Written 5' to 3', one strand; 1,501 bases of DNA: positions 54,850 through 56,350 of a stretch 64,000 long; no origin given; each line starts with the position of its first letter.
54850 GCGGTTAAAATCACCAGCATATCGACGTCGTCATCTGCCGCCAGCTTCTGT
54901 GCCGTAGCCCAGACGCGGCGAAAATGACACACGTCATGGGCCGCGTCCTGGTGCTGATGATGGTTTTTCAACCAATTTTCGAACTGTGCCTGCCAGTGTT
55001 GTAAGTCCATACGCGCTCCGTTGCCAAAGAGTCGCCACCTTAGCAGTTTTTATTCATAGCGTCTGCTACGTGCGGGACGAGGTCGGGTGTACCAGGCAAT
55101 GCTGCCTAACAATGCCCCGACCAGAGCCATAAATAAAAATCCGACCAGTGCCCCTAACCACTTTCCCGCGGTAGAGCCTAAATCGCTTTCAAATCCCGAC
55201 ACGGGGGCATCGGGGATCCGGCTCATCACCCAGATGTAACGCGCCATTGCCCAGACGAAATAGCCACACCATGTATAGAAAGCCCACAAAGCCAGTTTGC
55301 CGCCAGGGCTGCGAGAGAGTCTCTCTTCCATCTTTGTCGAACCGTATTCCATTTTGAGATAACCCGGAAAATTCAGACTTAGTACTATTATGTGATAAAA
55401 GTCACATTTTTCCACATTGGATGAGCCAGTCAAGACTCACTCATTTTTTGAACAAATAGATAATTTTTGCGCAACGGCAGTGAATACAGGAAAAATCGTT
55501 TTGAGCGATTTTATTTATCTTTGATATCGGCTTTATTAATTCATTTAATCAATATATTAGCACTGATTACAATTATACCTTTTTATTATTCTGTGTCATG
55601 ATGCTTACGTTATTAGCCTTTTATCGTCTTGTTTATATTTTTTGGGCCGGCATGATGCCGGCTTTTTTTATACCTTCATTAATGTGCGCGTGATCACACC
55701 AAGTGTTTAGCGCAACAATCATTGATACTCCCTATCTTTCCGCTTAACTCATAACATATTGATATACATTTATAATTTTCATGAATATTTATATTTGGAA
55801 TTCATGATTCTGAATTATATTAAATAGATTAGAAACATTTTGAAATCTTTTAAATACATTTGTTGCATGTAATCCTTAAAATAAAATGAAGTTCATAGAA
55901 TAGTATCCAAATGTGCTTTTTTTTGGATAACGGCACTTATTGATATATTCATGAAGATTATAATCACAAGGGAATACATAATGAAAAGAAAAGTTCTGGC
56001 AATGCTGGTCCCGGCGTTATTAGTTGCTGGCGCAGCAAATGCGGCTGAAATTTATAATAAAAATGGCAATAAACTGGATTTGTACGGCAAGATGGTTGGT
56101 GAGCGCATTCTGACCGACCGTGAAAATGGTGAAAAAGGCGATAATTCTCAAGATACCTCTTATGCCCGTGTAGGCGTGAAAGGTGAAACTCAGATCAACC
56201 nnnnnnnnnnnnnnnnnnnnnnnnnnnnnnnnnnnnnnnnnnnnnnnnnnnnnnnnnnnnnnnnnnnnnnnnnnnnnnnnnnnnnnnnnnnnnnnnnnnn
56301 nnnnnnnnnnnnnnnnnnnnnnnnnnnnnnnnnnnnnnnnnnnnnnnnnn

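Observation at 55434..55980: Orphan intrinsic terminator and possible ~90-nt transcript in the yedR-yedS intergenic region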

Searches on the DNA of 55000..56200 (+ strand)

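Call 4: search_rna_families(source=window, start=55000, end=56200, threshold=evalue, max_evalue=1, show_alignments=3)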
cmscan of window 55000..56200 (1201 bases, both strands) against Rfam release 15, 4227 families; matches with E-value up to 1: 3.
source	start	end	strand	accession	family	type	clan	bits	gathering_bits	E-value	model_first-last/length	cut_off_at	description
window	55580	55669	+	RF01401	rseX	Gene; sRNA;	-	96.8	50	9.2e-14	1-94/94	no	rseX Hfq binding RNA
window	55633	55726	-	RF02053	STnc430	Gene; sRNA;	-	28.1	47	0.048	1-162/162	no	Enterobacterial sRNA STnc430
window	55612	55670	+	RF00057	RyhB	Gene; sRNA;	-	21.7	55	0.3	1-67/67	no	RyhB RNA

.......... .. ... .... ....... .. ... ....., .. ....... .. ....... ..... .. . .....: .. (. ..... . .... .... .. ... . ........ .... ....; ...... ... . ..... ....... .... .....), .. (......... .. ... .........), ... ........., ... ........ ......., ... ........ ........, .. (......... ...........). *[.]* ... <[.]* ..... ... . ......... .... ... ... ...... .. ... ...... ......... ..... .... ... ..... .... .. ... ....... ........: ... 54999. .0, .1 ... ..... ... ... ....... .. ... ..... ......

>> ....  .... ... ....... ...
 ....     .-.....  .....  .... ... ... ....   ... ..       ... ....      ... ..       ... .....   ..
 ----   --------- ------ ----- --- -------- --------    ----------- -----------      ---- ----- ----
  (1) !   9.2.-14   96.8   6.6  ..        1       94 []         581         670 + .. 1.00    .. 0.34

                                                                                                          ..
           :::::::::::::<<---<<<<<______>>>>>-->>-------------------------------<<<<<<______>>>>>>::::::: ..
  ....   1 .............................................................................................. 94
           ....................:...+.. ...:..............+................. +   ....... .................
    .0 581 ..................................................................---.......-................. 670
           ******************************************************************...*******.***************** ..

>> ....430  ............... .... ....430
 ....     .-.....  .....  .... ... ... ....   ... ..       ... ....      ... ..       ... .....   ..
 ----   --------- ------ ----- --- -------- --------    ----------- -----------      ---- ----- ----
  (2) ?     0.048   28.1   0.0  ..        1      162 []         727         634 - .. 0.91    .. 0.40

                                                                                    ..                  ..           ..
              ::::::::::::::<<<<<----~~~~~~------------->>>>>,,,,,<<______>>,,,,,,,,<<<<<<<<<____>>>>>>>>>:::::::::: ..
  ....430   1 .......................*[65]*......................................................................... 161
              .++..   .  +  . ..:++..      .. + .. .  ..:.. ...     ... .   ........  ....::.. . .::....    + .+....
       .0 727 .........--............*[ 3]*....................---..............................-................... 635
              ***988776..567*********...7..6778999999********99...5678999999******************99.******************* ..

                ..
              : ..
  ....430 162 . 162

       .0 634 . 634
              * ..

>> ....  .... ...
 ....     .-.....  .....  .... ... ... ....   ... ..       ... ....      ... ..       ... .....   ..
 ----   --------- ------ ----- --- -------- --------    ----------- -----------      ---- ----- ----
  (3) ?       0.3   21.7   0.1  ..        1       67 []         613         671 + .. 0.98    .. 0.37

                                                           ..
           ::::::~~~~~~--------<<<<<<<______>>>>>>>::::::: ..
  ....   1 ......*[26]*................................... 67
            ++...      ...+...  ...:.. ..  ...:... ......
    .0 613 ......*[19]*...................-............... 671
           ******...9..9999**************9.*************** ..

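Call 5: search_dna_similar(query=window:55434-55980:+, collection=ecoli_genomes, mode=near, max_rows=25, rows=spread)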
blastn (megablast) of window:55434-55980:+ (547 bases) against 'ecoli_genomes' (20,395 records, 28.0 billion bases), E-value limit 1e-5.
Records with a match: 4901; places in all: 4905; records where one place covers at least 80% of the query: 4880.
Genomes with a match: 4901 of 5426; with a place that covers at least 80% of the query: 4880. Places per genome that has any: lowest 1, median 1, highest 2. On chromosomes: 4903 places; on plasmids: 2.
Best place of each record, by identity: >=99% 117; 95-99% 3327; 90-95% 1307; 80-90% 150.
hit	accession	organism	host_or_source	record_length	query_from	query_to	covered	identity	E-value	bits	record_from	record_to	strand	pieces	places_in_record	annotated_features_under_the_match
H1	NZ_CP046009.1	Escherichia coli strain 1919D62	swine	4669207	1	547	100%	99.6%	0e+0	1000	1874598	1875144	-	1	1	none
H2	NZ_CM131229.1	Escherichia coli strain 1-62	Pig farm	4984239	1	547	100%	97.1%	0e+0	922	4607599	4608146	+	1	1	none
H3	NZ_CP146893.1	Escherichia coli strain C21-2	cat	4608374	1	547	100%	96.9%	0e+0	917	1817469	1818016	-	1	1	none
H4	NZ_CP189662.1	Escherichia coli strain 102651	Homo sapiens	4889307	1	547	100%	96.7%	0e+0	913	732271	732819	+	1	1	none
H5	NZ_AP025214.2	Escherichia coli strain 2017.09.02CC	Homo sapiens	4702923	1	547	100%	96.7%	0e+0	911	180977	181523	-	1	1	none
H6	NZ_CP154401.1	Escherichia coli strain TBE6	chopping plate before pig entry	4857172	1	547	100%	96.7%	0e+0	911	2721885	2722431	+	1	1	none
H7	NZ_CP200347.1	Escherichia coli strain EC38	aquaculture water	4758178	1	547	100%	96.5%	0e+0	907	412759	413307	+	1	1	none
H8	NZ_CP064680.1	Escherichia coli K-12 strain CETR1G40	not applicable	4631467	1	547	100%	96.5%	0e+0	905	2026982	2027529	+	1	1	none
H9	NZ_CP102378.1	Escherichia coli strain JB41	laboratory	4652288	1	547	100%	96.5%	0e+0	905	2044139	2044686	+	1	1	none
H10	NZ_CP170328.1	Escherichia coli strain BKQ37E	Homo sapiens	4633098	1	547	100%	96.5%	0e+0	905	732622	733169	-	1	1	none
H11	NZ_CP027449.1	Escherichia coli strain 2014C-3097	Homo sapiens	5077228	1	547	100%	96.3%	0e+0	900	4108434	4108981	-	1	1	none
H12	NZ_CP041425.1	Escherichia coli strain STEC388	pig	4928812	1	547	100%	96.2%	0e+0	898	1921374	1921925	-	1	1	none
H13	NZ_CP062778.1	Escherichia coli O157:H7 strain Z1836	Bovine Faeces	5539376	1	547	100%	96.0%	0e+0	893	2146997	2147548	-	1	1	none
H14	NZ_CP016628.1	Escherichia coli strain FORC_041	Bulgogi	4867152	1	547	100%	95.8%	0e+0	885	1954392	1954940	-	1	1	none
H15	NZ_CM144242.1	Escherichia coli strain DG342-2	chicken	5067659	1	547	100%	95.8%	0e+0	883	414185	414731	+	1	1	none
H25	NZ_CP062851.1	Escherichia coli O9:H10 strain Res13-Lact-PEB21-38-A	Sus scrofa domesticus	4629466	1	99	18%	100.0%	6e-43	183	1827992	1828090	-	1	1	none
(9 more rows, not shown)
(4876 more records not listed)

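Call 7: get_annotated_region(hit=H8, flank=2500)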
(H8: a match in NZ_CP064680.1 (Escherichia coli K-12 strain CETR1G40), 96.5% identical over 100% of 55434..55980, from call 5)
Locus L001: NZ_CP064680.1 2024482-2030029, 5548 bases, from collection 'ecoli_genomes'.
description: Escherichia coli K-12 strain CETR1G40 chromosome, complete genome
organism: Escherichia coli K-12 strain CETR1G40 (NCBI taxid 83333)
replicon: chromosome; assembly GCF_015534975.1
host: not applicable; source: -; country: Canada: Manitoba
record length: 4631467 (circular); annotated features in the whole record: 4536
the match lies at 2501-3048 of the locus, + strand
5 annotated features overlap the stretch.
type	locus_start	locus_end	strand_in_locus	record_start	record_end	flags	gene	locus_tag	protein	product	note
CDS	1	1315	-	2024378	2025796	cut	dcm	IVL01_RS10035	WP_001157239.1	DNA-cytosine methyltransferase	-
CDS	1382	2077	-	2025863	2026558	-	yedJ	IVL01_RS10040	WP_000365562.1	phosphohydrolase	-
CDS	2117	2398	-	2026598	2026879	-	drpB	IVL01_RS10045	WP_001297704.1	cell division protein DrpB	-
CDS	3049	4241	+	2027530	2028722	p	ompC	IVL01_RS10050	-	porin OmpC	frameshifted; internal stop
CDS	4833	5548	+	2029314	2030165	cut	hchA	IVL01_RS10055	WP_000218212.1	glyoxalase III HchA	-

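Call 18: search_dna_similar(query=window:55540-55680:+, collection=ecoli_genomes, mode=distant, max_rows=30, rows=spread)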
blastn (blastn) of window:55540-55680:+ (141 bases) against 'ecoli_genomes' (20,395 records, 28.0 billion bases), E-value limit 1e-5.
Records with a match: 4880; places in all: 4883; records where one place covers at least 80% of the query: 4880.
Genomes with a match: 4880 of 5426; with a place that covers at least 80% of the query: 4880. Places per genome that has any: lowest 1, median 1, highest 2. On chromosomes: 4881 places; on plasmids: 2.
Best place of each record, by identity: >=99% 104; 95-99% 3512; 90-95% 1089; 80-90% 175.
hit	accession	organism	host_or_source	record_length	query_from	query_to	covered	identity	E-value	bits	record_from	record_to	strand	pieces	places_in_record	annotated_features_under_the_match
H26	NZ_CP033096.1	Escherichia coli strain CP53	pig feces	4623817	1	141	100%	100.0%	4e-65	255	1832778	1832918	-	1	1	none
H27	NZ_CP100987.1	Escherichia coli strain ET210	Hoplobatrachus rugulosus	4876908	1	141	100%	98.6%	6e-62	244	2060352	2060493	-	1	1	none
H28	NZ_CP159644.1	Escherichia coli strain Z226-5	hospital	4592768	1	141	100%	98.6%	2e-62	246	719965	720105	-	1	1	none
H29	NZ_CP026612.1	Escherichia coli strain DTU-1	in vitro laboratory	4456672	1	141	100%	97.9%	3e-60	240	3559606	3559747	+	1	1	none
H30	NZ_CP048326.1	Escherichia coli strain 61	environment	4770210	1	141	100%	97.9%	3e-60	240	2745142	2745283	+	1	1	none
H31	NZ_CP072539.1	Escherichia coli O128ac:H12 strain AW1.7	Cattle slaughter plant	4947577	1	141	100%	97.9%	3e-60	240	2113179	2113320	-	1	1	none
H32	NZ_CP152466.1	Escherichia coli strain Sel(eng_pnp-mut)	not applicable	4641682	1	141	100%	97.9%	3e-60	240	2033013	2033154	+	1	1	none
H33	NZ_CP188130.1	Escherichia coli strain TUM22762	Laboratory developed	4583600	1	141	100%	97.9%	3e-60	240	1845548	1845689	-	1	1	none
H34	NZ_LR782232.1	Escherichia coli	soil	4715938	1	141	100%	97.9%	3e-60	240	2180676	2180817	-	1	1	none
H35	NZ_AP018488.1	Escherichia coli O157:H7 strain PV15-279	Homo sapiens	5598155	1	141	100%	97.2%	3e-59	235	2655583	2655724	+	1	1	none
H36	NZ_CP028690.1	Escherichia coli strain 109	cattle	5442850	1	141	100%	97.2%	3e-59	235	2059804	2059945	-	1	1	none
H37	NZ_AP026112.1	Escherichia coli strain CEC03102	Homo sapiens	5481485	1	141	100%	97.2%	3e-59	235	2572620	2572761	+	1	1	none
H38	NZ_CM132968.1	Escherichia coli strain 167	Homo sapiens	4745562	1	141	100%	97.2%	3e-59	235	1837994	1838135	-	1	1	none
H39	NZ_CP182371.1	Escherichia coli strain Br_112_kylling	-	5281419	1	141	100%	97.2%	9e-60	237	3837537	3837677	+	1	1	none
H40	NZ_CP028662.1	Escherichia coli strain 119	cattle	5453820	1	141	100%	96.5%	1e-57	231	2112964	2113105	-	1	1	none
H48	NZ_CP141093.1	Escherichia coli strain KE41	Homo sapiens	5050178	1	141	100%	94.3%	3e-54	219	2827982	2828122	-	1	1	none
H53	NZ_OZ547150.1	Escherichia coli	Homo sapiens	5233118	1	141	100%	93.0%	5e-51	208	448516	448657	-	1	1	none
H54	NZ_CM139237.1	Escherichia coli strain EcE.ESBL.COL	Homo sapiens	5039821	1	141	100%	87.9%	8e-42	178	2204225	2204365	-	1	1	none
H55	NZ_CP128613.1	Escherichia coli strain WL297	Homo sapiens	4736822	12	141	92%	91.5%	5e-44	186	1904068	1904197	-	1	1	none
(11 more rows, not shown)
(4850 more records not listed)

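Call 20: get_annotated_region(hit=H54, flank=900)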
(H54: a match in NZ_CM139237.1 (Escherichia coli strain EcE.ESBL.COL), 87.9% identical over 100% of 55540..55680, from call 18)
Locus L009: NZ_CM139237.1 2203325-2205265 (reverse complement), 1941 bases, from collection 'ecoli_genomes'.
description: Escherichia coli strain EcE.ESBL.COL chromosome, whole genome shotgun sequence
organism: Escherichia coli strain EcE.ESBL.COL (NCBI taxid 562)
replicon: chromosome; assembly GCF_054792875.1
host: Homo sapiens; source: -; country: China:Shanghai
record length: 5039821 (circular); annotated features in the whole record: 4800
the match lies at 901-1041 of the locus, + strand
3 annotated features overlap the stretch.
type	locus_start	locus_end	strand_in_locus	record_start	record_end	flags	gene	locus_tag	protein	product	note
CDS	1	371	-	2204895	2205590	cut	yedJ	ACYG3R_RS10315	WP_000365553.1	phosphohydrolase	-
CDS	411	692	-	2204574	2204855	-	drpB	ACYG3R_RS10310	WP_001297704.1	cell division protein DrpB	-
CDS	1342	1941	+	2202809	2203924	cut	-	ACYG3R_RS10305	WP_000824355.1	porin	-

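Call 21: get_annotated_region(hit=H53, flank=900)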
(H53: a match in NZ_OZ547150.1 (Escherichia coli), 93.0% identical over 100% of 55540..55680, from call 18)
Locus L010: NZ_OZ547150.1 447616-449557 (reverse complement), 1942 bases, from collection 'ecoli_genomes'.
description: Escherichia coli isolate AHB1 chromosome 1, complete sequence
organism: Escherichia coli (NCBI taxid 562)
replicon: chromosome; assembly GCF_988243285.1
host: Homo sapiens; source: blood culture; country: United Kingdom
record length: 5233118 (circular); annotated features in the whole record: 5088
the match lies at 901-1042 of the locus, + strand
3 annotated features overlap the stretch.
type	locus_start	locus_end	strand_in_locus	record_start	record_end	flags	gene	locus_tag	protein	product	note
CDS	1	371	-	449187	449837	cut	yedJ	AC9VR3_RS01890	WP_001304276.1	phosphohydrolase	-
CDS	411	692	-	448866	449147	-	drpB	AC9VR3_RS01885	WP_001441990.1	cell division protein DrpB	-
CDS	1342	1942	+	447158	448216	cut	-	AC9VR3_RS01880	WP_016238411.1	porin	-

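Call 22: get_annotated_region(hit=H55, flank=900)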
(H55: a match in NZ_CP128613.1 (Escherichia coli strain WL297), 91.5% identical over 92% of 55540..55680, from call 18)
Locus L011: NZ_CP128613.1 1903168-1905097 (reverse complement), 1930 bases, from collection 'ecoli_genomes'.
description: Escherichia coli strain WL297 chromosome, complete genome
organism: Escherichia coli strain WL297 (NCBI taxid 562)
replicon: chromosome; assembly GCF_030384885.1
host: Homo sapiens; source: missing; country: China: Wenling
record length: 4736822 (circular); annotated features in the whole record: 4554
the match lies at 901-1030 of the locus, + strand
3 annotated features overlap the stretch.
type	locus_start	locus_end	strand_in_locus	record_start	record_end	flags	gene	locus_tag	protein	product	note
CDS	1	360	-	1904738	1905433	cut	yedJ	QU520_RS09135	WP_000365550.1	phosphohydrolase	-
CDS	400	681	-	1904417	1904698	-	drpB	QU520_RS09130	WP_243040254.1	cell division protein DrpB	-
CDS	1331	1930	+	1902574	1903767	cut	ompC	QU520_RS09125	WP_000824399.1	porin OmpC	-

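Call 23: get_annotated_region(hit=H35, flank=900)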
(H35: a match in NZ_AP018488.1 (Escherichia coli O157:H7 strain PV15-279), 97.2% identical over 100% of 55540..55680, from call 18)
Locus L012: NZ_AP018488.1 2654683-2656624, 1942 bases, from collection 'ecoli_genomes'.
description: Escherichia coli O157:H7 strain PV15-279 chromosome, complete genome
organism: Escherichia coli O157:H7 strain PV15-279 (NCBI taxid 83334)
replicon: chromosome; assembly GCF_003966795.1
host: Homo sapiens; source: -; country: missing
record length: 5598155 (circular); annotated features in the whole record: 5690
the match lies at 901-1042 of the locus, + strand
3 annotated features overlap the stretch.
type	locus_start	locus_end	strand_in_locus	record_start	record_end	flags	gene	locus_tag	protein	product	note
CDS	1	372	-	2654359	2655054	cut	yedJ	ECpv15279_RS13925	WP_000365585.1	phosphohydrolase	-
CDS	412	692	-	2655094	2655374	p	drpB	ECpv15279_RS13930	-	cell division protein DrpB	frameshifted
CDS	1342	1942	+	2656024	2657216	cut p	ompC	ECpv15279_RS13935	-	porin OmpC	frameshifted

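Call 24: get_annotated_region(hit=H48, flank=900)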
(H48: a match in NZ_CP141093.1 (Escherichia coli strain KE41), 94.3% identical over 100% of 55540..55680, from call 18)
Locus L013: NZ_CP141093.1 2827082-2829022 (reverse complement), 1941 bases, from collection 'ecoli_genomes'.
description: Escherichia coli strain KE41 chromosome, complete genome
organism: Escherichia coli strain KE41 (NCBI taxid 562)
replicon: chromosome; assembly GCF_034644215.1
host: Homo sapiens; source: Infected Human Urine; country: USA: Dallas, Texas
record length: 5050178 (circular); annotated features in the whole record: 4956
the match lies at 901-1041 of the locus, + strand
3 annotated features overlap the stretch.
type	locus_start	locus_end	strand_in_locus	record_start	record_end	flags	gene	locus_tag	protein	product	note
CDS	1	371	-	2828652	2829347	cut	yedJ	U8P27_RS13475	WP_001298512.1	phosphohydrolase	-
CDS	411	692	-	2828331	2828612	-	drpB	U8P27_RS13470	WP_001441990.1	cell division protein DrpB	-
CDS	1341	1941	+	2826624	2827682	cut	-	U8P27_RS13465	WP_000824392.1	porin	-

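Call 39: get_annotated_region(hit=H25, flank=4000)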
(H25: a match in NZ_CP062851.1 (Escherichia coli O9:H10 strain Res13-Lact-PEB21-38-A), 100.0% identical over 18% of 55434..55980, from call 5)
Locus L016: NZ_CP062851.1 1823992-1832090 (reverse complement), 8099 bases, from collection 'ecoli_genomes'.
description: Escherichia coli O9:H10 strain Res13-Lact-PEB21-38-A chromosome, complete genome
organism: Escherichia coli O9:H10 strain Res13-Lact-PEB21-38-A (NCBI taxid 2778657)
replicon: chromosome; assembly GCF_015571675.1
host: Sus scrofa domesticus; source: feces; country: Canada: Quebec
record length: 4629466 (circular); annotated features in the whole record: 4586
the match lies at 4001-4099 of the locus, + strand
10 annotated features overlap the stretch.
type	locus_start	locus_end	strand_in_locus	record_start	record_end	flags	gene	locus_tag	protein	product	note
CDS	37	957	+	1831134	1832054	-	yedA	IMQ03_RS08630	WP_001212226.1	drug/metabolite exporter YedA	-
CDS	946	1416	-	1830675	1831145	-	vsr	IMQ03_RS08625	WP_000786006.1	VSPR family DNA mismatch endonuclease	-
CDS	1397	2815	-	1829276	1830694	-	dcm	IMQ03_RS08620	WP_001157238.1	DNA-cytosine methyltransferase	-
CDS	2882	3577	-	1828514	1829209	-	yedJ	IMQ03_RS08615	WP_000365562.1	phosphohydrolase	-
CDS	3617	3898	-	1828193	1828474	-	drpB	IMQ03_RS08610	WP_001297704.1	cell division protein DrpB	-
CDS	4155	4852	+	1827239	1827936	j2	-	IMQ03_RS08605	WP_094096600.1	IS1-like element IS1A family transposase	programmed frameshift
CDS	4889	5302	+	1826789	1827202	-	hiuH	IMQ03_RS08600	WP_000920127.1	hydroxyisourate hydrolase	-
CDS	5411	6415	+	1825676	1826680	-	msrP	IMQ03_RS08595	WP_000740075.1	protein-methionine-sulfoxide reductase catalytic subunit MsrP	-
CDS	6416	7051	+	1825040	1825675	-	msrQ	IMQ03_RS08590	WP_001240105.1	protein-methionine-sulfoxide reductase heme-binding subunit MsrQ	-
CDS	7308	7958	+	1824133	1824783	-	zinT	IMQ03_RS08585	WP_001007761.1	metal-binding protein ZinT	-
